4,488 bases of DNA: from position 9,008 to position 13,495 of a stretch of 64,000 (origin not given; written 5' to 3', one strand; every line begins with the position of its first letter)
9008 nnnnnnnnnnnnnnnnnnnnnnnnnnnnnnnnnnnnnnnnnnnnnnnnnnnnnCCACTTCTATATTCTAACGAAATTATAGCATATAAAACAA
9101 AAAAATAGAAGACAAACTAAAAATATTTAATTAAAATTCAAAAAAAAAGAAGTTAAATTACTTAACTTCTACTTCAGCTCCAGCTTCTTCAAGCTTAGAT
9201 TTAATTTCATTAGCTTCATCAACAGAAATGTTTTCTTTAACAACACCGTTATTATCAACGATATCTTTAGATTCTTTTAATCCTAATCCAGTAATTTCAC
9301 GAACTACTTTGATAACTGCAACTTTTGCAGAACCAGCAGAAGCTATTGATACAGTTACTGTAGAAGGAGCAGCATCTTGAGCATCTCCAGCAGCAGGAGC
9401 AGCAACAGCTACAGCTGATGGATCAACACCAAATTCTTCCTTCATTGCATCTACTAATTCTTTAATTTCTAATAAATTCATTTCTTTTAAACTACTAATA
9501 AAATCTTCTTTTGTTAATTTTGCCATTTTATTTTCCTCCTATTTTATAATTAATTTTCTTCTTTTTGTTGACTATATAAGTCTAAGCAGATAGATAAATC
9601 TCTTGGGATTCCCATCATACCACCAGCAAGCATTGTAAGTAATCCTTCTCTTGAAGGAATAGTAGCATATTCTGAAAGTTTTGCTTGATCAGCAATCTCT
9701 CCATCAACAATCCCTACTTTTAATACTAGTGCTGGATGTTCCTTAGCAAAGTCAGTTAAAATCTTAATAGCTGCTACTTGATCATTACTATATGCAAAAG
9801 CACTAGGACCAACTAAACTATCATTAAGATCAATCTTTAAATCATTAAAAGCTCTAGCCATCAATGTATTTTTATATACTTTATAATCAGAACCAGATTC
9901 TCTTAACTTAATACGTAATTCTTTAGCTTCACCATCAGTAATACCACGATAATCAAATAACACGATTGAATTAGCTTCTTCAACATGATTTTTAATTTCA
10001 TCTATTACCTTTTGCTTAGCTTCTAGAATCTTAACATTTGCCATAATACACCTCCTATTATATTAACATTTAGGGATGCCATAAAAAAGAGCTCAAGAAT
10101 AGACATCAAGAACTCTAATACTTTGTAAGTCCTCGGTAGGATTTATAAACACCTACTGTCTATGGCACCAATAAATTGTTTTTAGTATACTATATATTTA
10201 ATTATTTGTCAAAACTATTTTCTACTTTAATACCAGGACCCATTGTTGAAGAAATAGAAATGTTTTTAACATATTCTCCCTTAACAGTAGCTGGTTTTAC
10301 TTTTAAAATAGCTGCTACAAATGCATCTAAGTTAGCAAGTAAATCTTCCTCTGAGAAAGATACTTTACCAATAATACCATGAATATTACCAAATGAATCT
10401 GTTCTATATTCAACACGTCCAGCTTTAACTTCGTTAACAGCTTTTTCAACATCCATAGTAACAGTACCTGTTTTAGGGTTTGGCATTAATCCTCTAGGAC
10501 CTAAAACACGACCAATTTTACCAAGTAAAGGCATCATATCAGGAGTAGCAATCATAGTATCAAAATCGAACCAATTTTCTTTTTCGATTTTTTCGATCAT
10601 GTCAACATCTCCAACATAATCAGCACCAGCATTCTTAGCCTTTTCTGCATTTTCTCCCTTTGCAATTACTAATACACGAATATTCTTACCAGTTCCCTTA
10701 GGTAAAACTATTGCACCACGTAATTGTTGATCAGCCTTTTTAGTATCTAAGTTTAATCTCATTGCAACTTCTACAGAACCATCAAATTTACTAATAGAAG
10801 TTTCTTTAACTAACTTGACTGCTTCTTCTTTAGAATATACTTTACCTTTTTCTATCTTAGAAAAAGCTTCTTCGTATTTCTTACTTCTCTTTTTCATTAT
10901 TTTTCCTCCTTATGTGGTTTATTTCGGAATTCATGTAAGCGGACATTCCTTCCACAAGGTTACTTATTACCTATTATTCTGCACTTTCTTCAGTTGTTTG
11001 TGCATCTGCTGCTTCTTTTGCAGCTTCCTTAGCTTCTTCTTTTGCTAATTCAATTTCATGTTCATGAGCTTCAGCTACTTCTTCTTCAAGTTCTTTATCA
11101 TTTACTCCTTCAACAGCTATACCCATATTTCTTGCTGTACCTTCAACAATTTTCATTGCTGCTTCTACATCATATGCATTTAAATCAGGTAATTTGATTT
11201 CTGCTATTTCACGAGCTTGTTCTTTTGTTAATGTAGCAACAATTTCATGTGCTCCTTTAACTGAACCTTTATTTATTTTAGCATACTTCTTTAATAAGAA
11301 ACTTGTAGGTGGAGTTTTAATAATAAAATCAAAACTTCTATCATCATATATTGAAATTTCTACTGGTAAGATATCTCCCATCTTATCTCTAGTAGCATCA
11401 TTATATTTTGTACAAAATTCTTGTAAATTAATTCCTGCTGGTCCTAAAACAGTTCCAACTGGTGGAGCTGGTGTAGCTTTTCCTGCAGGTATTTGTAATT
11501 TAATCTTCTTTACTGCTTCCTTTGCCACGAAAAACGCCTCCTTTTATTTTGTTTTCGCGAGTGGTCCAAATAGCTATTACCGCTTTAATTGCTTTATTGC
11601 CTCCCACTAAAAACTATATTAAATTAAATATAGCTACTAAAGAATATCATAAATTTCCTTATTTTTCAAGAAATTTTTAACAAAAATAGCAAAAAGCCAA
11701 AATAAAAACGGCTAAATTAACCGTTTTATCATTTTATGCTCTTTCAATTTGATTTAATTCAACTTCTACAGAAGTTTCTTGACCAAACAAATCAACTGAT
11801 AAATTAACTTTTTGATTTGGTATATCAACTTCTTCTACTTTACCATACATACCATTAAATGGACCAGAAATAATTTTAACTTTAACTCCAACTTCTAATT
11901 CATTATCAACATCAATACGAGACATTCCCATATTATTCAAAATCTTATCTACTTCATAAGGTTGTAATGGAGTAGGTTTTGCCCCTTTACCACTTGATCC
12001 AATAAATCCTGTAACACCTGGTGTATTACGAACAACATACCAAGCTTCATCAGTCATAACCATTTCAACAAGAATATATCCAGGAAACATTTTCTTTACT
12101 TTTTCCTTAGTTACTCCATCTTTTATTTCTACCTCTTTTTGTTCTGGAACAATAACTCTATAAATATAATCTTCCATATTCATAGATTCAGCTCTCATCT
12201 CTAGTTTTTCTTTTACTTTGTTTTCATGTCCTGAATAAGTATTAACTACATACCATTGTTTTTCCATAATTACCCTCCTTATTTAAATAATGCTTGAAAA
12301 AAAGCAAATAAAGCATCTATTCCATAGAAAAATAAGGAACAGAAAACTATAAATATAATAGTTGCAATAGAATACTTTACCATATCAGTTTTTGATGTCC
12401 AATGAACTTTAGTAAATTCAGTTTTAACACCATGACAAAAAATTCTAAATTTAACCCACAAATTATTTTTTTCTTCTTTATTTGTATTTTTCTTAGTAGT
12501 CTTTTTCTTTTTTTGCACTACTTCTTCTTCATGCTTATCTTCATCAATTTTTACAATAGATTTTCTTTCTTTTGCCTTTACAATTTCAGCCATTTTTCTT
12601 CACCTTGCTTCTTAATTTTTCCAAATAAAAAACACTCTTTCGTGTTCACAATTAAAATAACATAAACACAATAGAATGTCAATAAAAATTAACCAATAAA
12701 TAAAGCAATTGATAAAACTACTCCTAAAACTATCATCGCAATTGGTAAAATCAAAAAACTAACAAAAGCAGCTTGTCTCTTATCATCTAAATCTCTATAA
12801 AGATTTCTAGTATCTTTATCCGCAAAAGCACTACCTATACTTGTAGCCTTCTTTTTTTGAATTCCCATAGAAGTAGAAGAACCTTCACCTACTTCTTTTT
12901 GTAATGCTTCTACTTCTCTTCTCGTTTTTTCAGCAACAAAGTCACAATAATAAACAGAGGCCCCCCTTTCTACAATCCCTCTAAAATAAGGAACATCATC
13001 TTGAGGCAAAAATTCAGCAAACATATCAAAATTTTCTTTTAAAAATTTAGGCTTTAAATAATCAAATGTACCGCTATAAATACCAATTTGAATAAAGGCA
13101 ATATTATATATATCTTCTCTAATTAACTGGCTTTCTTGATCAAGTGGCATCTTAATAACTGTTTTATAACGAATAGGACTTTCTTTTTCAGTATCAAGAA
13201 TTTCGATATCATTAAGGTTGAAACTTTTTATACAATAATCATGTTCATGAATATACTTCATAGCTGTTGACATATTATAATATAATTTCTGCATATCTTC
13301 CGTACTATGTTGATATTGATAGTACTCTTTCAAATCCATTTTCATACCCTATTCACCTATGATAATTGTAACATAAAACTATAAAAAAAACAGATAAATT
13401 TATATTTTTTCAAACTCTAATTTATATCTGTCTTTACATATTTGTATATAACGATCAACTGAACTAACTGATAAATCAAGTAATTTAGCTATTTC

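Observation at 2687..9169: Pared-down type VII (ESX/Ess) secretion module inserted between rplL and rpoB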

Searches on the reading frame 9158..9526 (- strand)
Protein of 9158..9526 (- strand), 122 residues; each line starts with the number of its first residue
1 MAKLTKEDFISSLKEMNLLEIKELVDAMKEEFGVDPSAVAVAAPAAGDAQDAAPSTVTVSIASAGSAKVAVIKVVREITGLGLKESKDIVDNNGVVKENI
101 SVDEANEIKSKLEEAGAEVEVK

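Call 89: find_encoding_contigs(protein=window:9158-9526:-, flank=10000, max_places=10)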
Protein window:9158-9526:- (122 aa): 24 contigs read that carry it; 10 places shown.
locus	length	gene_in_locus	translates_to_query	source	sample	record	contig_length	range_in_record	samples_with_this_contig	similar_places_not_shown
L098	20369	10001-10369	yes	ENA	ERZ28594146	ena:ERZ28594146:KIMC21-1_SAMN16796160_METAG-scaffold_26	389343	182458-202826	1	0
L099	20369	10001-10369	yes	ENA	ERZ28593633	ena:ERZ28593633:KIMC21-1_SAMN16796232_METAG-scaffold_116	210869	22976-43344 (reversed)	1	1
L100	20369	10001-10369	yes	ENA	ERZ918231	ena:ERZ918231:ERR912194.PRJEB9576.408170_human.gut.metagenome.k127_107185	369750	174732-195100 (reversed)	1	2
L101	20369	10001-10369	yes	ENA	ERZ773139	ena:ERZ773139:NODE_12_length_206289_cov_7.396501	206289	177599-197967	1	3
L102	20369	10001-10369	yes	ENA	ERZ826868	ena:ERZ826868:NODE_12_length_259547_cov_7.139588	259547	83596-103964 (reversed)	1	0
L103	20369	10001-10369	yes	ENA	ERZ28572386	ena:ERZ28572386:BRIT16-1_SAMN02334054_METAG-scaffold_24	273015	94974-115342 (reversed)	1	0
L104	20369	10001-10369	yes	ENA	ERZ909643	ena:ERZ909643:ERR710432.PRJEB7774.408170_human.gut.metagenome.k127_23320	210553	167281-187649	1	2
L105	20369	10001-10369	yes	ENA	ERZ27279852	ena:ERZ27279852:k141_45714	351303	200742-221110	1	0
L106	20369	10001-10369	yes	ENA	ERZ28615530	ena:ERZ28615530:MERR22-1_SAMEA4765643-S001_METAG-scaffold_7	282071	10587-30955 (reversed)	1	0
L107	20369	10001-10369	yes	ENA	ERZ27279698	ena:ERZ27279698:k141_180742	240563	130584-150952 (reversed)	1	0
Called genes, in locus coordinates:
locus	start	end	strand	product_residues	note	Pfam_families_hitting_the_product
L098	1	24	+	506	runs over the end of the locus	PF03606:DcuC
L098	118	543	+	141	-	-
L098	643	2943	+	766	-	PF02861:Clp_N, PF13191:AAA_16 (weak), PF00004:AAA, PF17871:AAA_lid_9, PF00004:AAA, PF07724:AAA_2, PF07728:AAA_5, PF10431:ClpB_D2-small, +8 more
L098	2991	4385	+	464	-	PF01406:tRNA-synt_1e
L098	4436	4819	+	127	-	PF00636:Ribonuclease_3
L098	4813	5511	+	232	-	PF08032:SpoU_sub_bind, PF00588:SpoU_methylase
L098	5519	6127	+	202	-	PF04542:Sigma70_r2, PF08281:Sigma70_r4_2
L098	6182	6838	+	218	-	-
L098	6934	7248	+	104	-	PF00584:SecE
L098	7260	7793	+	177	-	PF02357:NusG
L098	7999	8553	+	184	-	PF03946:Ribosomal_L11_N, PF00298:Ribosomal_L11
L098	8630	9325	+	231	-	PF00687:Ribosomal_L1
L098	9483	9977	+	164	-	PF00466:Ribosomal_L10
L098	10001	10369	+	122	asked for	PF16320:Ribosomal_L12_N, PF00542:Ribosomal_L12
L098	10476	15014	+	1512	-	PF00498:FHA (weak), PF16697:Yop-YscD_cpl (faint), PF01580:FtsK_SpoIIIE, PF13555:AAA_29 (faint), PF01580:FtsK_SpoIIIE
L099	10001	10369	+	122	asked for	PF16320:Ribosomal_L12_N, PF00542:Ribosomal_L12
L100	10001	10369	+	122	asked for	PF16320:Ribosomal_L12_N, PF00542:Ribosomal_L12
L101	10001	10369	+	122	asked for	PF16320:Ribosomal_L12_N, PF00542:Ribosomal_L12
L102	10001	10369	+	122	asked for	PF16320:Ribosomal_L12_N, PF00542:Ribosomal_L12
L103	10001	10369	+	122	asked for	PF16320:Ribosomal_L12_N, PF00542:Ribosomal_L12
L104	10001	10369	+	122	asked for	PF16320:Ribosomal_L12_N, PF00542:Ribosomal_L12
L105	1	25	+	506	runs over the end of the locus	PF03606:DcuC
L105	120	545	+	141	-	-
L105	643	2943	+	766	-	PF02861:Clp_N, PF13191:AAA_16 (weak), PF00004:AAA, PF17871:AAA_lid_9, PF00004:AAA, PF07724:AAA_2, PF07728:AAA_5, PF10431:ClpB_D2-small, +8 more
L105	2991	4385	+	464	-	PF01406:tRNA-synt_1e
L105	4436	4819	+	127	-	PF00636:Ribonuclease_3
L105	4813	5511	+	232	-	PF08032:SpoU_sub_bind, PF00588:SpoU_methylase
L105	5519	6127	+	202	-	PF04542:Sigma70_r2, PF08281:Sigma70_r4_2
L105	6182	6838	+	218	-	-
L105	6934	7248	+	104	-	PF00584:SecE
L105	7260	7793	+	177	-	PF02357:NusG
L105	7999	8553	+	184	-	PF03946:Ribosomal_L11_N, PF00298:Ribosomal_L11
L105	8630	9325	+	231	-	PF00687:Ribosomal_L1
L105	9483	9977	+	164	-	PF00466:Ribosomal_L10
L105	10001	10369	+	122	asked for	PF16320:Ribosomal_L12_N, PF00542:Ribosomal_L12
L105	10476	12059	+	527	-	PF00498:FHA (weak), PF16697:Yop-YscD_cpl (weak)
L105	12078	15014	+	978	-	PF01580:FtsK_SpoIIIE, PF13401:AAA_22 (faint), PF01580:FtsK_SpoIIIE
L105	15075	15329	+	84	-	-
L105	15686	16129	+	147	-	-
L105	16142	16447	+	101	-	-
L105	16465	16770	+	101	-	-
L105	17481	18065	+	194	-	PF05175:MTS, PF13489:Methyltransf_23 (weak), PF01135:PCMT (faint), PF06325:PrmA, PF13847:Methyltransf_31 (weak), PF13649:Methyltransf_25 (weak)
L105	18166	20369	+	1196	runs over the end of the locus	PF04563:RNA_pol_Rpb2_1, PF04561:RNA_pol_Rpb2_2, PF04565:RNA_pol_Rpb2_3, PF10385:RNA_pol_Rpb2_45, PF00562:RNA_pol_Rpb2_6, PF04560:RNA_pol_Rpb2_7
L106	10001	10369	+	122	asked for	PF16320:Ribosomal_L12_N, PF00542:Ribosomal_L12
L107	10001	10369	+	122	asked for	PF16320:Ribosomal_L12_N, PF00542:Ribosomal_L12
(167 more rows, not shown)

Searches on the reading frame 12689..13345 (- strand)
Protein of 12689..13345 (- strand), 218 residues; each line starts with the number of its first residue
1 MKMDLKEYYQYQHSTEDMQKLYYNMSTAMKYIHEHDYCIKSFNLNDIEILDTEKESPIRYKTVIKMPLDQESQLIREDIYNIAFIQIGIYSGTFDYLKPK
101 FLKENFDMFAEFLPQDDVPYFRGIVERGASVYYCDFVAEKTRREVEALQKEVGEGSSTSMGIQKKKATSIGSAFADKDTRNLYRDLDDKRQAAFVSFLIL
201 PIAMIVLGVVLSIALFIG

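Call 77: search_protein_families(library=pfam, proteins=[window:12689-13345:-], max_evalue=0.05)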
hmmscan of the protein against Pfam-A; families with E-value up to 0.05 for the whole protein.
window:12689-13345:- (218 aa): 0 families

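Call 78: search_solved_structures(query=window:12689-13345:-, max_evalue=10, show_alignments=2)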
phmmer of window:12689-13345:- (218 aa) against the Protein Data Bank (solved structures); distinct sequences matched with E-value up to 10: 0.

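Call 82: search_solved_structures(query=A8, max_evalue=10, show_alignments=3)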
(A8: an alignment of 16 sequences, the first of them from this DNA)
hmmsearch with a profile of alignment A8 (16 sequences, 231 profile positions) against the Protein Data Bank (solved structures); distinct sequences matched with E-value up to 10: 49.
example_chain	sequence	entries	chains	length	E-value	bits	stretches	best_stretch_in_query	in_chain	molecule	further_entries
5ntt_A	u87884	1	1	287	0.011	18.7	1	9-78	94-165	Dual specificity protein kinase TTK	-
5eh0_A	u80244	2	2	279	0.012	18.6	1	10-78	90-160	Dual specificity protein kinase TTK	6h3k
5ljj_A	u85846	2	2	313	0.012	18.6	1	9-78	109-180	Dual specificity protein kinase TTK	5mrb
4js8_A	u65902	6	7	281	0.012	18.6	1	10-78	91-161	Dual specificity protein kinase TTK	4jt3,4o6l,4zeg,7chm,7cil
7chn_A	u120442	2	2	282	0.012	18.6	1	10-78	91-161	Dual specificity protein kinase TTK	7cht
7cja_A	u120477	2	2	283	0.012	18.6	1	10-78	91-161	Dual specificity protein kinase TTK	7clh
4d2s_A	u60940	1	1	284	0.013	18.6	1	10-78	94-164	DUAL SPECIFICITY PROTEIN KINASE TTK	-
6n6o_A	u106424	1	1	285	0.013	18.5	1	10-78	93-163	Dual specificity protein kinase TTK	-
6b4w_A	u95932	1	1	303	0.013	18.5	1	10-78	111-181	Dual specificity protein kinase TTK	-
6tn9_A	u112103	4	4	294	0.014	18.4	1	10-78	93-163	Dual specificity protein kinase TTK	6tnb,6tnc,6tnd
5n7v_A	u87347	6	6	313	0.014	18.4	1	10-78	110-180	Dual specificity protein kinase TTK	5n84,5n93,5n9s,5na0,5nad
3cek_A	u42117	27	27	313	0.014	18.4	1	10-78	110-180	Dual specificity protein kinase TTK | Dual specificity protein kinase TTK or monopolar spindle 1 kinase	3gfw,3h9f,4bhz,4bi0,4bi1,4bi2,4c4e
2x9e_A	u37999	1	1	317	0.015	18.3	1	10-78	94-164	DUAL SPECIFICITY PROTEIN KINASE TTK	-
3vqu_A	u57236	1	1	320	0.015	18.3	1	10-78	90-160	Dual specificity protein kinase TTK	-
3w1f_A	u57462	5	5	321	0.015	18.3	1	10-78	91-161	Dual specificity protein kinase TTK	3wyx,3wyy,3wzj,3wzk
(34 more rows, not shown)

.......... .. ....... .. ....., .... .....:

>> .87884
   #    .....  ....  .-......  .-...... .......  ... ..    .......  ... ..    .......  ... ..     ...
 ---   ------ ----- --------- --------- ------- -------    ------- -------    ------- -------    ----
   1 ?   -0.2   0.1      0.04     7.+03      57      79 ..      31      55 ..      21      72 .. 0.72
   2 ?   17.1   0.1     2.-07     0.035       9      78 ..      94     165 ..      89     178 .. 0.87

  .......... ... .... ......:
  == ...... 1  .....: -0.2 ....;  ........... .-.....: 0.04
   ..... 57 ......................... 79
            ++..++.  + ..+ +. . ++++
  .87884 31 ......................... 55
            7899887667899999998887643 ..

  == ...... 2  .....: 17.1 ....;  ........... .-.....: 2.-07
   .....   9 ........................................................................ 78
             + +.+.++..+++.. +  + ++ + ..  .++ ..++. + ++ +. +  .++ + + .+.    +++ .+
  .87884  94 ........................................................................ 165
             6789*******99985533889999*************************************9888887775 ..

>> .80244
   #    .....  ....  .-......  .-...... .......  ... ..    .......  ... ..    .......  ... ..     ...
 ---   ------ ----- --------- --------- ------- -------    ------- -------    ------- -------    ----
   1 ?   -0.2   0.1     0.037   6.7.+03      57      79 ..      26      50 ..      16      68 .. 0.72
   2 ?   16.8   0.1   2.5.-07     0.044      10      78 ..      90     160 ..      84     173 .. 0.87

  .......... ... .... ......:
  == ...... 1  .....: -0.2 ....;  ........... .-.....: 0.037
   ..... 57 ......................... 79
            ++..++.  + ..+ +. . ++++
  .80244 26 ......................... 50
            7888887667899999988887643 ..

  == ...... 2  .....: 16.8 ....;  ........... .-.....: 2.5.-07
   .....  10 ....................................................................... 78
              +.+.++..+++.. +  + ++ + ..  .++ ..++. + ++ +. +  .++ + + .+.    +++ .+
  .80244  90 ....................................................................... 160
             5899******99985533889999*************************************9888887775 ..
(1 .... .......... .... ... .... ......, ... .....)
